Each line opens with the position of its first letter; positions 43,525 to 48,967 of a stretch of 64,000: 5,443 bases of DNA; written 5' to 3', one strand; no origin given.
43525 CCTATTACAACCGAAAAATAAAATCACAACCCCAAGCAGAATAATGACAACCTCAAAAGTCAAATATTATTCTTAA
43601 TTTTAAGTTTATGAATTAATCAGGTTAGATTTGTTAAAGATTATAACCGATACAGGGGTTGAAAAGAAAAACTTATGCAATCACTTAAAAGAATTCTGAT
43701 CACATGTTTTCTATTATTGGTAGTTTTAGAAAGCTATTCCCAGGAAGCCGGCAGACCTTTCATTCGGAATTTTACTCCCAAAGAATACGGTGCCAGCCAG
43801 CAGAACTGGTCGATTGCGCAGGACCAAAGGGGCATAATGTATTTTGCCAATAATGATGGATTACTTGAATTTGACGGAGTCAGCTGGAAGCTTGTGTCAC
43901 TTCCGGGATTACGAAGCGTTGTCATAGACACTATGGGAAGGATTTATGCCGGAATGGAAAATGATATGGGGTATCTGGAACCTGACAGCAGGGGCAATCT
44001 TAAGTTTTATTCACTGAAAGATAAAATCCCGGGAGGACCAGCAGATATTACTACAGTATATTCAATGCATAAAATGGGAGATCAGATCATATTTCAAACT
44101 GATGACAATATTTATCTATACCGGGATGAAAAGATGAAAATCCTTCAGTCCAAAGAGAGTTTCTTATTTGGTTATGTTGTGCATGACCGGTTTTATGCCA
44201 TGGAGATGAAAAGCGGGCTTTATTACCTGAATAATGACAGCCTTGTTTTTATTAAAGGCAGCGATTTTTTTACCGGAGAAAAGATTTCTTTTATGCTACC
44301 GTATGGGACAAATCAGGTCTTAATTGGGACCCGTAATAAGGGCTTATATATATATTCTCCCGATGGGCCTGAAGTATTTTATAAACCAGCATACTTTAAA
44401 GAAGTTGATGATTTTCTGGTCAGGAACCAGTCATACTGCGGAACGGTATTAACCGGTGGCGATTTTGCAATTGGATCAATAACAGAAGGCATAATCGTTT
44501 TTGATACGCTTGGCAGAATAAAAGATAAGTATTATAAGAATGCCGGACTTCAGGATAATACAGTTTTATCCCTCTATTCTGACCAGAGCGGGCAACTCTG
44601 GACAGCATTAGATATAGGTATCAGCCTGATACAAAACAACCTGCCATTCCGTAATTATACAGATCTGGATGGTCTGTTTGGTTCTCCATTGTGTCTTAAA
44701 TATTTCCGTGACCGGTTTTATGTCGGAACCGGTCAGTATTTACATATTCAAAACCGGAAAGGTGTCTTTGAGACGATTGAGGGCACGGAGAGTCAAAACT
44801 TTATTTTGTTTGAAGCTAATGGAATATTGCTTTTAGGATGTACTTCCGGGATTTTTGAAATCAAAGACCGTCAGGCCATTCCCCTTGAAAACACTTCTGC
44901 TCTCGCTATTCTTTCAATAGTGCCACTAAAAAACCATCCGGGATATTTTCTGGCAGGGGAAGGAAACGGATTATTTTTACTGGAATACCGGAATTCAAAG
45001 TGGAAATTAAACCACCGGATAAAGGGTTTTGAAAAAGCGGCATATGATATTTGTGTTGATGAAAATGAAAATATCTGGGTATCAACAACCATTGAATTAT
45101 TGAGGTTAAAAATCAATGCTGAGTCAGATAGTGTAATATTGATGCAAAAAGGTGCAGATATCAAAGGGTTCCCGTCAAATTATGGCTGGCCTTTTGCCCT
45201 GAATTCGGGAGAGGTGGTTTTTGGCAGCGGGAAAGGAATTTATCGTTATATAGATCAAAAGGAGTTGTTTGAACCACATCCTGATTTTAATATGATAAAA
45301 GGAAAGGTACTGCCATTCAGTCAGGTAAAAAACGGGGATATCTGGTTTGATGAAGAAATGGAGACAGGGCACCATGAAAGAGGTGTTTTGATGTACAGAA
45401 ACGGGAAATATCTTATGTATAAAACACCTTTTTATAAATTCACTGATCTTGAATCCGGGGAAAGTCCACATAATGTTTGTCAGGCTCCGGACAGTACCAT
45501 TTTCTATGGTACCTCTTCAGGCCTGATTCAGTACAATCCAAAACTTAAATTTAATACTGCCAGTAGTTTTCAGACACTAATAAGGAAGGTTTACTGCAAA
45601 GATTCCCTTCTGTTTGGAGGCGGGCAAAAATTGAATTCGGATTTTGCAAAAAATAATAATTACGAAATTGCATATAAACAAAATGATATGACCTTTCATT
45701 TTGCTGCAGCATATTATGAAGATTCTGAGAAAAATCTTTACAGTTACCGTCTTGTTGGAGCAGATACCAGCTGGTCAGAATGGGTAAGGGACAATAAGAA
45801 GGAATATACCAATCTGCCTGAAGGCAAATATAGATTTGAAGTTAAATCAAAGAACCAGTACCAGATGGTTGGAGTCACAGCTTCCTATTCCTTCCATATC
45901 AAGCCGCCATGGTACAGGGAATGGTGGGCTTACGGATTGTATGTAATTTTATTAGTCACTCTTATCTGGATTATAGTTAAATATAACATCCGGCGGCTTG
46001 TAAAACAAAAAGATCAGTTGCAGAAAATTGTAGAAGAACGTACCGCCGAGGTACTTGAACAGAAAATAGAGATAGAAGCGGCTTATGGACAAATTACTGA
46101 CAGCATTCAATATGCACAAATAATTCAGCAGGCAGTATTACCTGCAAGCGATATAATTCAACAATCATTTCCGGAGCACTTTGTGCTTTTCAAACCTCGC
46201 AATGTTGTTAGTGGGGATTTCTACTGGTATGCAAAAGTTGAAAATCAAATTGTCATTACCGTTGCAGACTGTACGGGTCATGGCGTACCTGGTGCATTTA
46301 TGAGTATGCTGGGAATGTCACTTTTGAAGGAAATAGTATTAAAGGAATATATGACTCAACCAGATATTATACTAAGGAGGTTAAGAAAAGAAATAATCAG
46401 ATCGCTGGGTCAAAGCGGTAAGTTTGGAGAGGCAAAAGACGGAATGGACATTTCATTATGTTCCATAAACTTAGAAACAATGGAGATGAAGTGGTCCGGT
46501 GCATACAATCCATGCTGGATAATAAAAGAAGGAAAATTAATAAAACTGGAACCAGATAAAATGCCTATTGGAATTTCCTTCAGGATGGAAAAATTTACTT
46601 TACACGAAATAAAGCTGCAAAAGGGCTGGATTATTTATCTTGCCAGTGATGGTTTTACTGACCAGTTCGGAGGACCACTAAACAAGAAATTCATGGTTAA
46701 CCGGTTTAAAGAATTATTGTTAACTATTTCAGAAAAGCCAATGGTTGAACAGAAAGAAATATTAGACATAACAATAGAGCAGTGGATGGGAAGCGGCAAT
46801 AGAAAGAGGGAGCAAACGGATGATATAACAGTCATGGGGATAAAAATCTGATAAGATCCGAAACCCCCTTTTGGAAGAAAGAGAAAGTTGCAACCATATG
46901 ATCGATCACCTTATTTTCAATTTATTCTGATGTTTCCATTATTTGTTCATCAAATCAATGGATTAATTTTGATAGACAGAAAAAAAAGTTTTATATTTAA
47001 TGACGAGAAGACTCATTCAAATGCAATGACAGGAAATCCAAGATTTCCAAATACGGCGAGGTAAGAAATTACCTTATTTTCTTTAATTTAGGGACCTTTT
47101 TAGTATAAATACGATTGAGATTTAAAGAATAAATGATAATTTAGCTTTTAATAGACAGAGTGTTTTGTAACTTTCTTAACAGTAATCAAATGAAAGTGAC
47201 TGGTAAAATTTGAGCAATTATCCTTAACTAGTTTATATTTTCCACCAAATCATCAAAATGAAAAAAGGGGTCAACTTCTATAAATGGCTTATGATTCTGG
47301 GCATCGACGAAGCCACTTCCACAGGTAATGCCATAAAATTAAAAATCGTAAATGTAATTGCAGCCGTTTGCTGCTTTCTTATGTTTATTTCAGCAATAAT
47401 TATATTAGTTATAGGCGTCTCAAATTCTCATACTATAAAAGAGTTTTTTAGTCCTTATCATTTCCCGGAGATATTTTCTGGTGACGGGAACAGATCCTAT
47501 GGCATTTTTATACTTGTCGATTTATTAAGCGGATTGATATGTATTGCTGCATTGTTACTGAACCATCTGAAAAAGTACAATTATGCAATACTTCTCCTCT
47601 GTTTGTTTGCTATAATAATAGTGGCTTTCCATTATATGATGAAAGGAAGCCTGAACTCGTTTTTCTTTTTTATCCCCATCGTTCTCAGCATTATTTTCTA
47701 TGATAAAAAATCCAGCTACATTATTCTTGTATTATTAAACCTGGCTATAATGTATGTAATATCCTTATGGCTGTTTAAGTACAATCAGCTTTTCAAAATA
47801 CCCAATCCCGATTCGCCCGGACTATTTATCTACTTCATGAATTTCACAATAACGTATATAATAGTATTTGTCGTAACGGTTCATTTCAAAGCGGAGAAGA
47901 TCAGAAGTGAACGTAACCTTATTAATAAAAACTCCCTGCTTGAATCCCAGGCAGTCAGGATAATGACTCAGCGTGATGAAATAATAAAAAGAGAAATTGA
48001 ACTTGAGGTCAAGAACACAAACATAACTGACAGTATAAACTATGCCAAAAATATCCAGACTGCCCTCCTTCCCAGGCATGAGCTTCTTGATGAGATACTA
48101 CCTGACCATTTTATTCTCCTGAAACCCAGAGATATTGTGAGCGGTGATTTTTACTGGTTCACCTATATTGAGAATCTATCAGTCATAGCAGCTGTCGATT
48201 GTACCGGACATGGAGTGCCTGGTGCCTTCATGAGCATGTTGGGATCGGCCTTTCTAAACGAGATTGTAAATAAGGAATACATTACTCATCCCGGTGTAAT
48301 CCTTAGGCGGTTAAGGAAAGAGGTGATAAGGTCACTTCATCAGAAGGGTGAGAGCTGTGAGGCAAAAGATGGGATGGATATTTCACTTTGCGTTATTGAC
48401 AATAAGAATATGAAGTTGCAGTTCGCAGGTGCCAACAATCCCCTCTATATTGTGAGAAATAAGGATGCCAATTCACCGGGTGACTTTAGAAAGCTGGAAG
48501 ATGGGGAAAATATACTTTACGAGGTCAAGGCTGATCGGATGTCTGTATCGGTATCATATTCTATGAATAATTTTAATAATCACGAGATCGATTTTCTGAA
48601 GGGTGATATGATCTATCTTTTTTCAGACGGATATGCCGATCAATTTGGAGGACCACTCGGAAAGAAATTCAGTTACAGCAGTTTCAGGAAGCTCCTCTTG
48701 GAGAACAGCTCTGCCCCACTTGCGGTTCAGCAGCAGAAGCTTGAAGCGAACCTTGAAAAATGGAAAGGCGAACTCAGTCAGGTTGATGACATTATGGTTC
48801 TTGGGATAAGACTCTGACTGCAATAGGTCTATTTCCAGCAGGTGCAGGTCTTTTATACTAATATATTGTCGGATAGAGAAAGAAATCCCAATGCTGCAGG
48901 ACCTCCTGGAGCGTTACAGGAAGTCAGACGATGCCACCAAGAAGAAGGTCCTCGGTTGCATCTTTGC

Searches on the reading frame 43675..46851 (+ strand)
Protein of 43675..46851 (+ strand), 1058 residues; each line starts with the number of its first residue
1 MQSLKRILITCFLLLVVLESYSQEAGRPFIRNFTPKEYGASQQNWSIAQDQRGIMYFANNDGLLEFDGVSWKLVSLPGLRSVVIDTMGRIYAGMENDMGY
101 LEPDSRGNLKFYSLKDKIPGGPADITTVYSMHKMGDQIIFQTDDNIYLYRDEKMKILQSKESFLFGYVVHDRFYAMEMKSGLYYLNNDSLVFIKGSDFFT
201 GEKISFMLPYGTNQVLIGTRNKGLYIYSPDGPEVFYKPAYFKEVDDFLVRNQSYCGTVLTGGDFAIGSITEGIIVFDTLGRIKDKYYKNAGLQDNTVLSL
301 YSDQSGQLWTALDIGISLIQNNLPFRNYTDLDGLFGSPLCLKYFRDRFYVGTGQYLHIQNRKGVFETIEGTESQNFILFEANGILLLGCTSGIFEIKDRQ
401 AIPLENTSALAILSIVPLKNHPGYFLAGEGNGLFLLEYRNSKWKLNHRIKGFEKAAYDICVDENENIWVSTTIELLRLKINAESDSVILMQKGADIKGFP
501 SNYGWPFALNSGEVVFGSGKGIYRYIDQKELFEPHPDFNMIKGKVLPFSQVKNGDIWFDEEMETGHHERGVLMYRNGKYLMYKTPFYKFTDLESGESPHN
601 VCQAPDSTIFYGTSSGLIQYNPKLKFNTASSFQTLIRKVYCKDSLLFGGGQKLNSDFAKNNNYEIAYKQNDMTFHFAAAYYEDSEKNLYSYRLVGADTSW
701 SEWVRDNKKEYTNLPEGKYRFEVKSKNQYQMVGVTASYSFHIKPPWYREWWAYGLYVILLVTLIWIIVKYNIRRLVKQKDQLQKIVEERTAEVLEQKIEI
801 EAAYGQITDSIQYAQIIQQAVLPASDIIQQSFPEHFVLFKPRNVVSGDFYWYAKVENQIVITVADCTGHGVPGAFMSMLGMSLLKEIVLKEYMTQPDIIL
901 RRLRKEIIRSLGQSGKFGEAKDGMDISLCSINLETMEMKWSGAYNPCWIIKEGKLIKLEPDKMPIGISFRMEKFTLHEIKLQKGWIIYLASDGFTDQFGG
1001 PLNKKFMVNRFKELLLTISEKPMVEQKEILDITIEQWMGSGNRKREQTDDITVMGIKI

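Call 6: search_protein_families(library=pfam, proteins=[window:43675-46851:+], max_evalue=0.001)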
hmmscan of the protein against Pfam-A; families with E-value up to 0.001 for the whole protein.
window:43675-46851:+ (1058 aa): 3 families
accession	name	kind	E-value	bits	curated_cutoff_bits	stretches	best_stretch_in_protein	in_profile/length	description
PF07228.17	SpoIIE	-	1.1e-21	78.1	25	1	857-1057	3-190/192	Stage II sporulation protein E (SpoIIE)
PF07495.19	Y_Y_Y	-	2.8e-11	43.6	26.6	1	681-731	2-52/65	Y_Y_Y domain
PF07494.17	Reg_prop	-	3.6e-08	33.1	20.4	0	291-309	1-19/24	Two component regulator propeller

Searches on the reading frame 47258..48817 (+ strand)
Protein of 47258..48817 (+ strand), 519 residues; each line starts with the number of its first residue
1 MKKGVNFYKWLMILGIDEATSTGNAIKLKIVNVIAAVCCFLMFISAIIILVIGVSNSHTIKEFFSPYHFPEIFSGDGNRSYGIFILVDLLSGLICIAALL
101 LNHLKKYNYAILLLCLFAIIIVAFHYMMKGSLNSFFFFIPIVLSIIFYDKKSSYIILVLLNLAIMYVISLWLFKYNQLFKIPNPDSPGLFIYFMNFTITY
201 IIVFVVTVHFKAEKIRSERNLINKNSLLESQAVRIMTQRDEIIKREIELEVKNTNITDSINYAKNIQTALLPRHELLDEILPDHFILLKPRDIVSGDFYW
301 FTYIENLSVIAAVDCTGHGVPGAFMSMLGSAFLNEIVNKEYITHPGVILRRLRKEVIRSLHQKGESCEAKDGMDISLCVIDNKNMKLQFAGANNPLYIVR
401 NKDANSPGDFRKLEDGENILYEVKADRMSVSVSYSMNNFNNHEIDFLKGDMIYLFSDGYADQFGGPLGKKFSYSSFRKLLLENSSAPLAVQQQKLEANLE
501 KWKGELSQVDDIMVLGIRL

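Call 6: search_protein_families(library=pfam, proteins=[window:47258-48817:+], max_evalue=0.001)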
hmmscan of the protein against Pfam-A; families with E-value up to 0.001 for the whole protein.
window:47258-48817:+ (519 aa): 1 family
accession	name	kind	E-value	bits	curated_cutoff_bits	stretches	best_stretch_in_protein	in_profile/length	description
PF07228.17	SpoIIE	-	3.3e-14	53.7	25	1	310-518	7-190/192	Stage II sporulation protein E (SpoIIE)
